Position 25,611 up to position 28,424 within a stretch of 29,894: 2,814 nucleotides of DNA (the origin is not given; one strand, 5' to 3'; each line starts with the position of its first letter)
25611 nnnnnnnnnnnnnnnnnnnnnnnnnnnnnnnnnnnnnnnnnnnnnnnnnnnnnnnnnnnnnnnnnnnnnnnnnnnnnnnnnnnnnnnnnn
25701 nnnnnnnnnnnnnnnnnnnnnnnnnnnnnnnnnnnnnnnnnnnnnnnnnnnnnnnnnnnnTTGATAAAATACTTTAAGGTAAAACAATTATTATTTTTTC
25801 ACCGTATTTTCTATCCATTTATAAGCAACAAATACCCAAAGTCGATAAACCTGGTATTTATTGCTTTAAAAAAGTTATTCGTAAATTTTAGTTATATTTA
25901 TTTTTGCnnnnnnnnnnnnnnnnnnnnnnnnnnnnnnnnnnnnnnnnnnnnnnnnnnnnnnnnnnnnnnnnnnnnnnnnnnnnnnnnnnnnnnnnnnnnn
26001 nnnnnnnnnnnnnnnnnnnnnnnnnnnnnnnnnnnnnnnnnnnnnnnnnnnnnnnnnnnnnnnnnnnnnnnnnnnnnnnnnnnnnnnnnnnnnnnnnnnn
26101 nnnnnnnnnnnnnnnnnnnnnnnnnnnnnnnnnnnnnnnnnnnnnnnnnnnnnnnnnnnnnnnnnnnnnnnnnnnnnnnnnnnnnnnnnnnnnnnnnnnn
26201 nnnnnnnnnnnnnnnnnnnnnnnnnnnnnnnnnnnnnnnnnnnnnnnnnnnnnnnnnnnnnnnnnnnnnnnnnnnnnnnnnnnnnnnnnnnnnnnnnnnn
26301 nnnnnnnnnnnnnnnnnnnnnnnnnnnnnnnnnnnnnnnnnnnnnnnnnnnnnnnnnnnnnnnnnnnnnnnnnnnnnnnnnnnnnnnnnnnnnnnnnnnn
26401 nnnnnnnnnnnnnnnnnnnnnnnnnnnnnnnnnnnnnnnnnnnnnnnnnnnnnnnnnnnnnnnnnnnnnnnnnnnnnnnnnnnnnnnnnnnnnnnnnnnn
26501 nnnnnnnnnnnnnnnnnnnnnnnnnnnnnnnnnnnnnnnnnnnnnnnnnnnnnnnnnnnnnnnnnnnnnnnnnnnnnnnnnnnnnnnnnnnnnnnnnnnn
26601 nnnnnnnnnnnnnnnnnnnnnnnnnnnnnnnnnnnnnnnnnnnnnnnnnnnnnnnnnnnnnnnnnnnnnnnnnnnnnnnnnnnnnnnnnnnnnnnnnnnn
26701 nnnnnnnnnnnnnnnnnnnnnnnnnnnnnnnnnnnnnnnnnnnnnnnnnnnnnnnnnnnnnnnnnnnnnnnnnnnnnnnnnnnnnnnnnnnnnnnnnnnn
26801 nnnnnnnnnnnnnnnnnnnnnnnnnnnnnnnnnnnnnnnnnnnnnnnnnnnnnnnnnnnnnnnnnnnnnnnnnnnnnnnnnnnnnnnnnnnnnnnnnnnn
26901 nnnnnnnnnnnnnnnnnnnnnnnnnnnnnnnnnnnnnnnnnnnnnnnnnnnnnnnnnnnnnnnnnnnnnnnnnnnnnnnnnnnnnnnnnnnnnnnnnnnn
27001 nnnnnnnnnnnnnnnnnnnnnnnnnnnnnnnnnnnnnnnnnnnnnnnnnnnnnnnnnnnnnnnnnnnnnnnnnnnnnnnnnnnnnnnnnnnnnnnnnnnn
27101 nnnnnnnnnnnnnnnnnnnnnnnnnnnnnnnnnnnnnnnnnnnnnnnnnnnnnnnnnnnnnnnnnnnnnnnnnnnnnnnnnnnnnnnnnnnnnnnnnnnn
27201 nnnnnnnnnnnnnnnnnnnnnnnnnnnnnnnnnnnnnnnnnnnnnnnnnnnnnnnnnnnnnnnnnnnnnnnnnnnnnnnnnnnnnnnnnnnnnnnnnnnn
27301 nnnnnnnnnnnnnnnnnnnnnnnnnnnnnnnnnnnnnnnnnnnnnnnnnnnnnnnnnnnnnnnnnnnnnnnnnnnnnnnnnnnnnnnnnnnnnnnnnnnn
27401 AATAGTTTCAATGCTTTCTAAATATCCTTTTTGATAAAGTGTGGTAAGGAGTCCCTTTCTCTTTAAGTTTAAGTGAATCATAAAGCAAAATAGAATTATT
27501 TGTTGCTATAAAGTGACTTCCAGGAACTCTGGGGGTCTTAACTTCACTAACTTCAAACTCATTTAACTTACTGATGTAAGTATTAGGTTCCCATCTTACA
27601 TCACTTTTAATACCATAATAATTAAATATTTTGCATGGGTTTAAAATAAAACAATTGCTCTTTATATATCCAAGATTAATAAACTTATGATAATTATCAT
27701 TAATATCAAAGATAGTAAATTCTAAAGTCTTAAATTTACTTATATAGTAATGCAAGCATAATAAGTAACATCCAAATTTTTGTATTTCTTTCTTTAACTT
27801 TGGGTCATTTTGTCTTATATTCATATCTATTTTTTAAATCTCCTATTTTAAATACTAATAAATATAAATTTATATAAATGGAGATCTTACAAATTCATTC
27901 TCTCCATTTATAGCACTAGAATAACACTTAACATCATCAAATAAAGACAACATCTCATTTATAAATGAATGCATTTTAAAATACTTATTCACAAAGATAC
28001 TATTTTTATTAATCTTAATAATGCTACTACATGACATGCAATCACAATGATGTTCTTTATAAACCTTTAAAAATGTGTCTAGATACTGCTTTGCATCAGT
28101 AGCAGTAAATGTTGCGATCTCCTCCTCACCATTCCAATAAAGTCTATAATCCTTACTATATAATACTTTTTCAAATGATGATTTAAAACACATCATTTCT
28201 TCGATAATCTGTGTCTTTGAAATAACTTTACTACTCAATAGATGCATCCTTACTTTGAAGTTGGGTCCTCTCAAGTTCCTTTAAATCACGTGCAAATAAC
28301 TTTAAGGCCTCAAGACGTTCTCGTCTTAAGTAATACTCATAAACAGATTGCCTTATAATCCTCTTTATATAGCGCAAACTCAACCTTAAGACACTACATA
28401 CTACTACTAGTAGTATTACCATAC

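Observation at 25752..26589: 838-bp non-coding region with three tandem promoter-hairpin units: small RNA array or iteron-like origin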

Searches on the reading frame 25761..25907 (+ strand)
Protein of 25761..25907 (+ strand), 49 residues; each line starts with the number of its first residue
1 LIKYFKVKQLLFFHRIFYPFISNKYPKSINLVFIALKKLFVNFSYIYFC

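Call 91: search_protein_families(library=phrogs, proteins=[window:25761-25907:+], max_evalue=0.1)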
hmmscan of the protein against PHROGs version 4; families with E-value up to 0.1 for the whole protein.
window:25761-25907:+ (49 aa): 0 families

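Call 92: search_protein_families(library=ncbifam, proteins=[window:25761-25907:+], max_evalue=0.1)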
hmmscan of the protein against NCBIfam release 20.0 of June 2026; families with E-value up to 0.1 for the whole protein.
window:25761-25907:+ (49 aa): 0 families

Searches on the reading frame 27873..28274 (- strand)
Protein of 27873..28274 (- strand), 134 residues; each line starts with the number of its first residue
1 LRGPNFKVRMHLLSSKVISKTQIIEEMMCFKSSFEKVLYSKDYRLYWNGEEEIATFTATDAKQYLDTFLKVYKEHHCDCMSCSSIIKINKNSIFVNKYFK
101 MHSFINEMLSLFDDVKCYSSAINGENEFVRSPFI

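Call 62: search_protein_families(library=pfam, proteins=[window:27873-28274:-], max_evalue=0.01)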
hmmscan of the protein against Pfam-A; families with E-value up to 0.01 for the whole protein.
window:27873-28274:- (134 aa): 0 families

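Call 91: search_protein_families(library=phrogs, proteins=[window:27873-28274:-], max_evalue=0.1)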
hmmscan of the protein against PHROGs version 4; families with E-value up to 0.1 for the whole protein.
window:27873-28274:- (134 aa): 2 families
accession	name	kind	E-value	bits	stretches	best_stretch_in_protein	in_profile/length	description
phrog_23430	-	unknown function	0.03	15.5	1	76-127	24-75/79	-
phrog_35109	-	unknown function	0.088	13.8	0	51-89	34-69/70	-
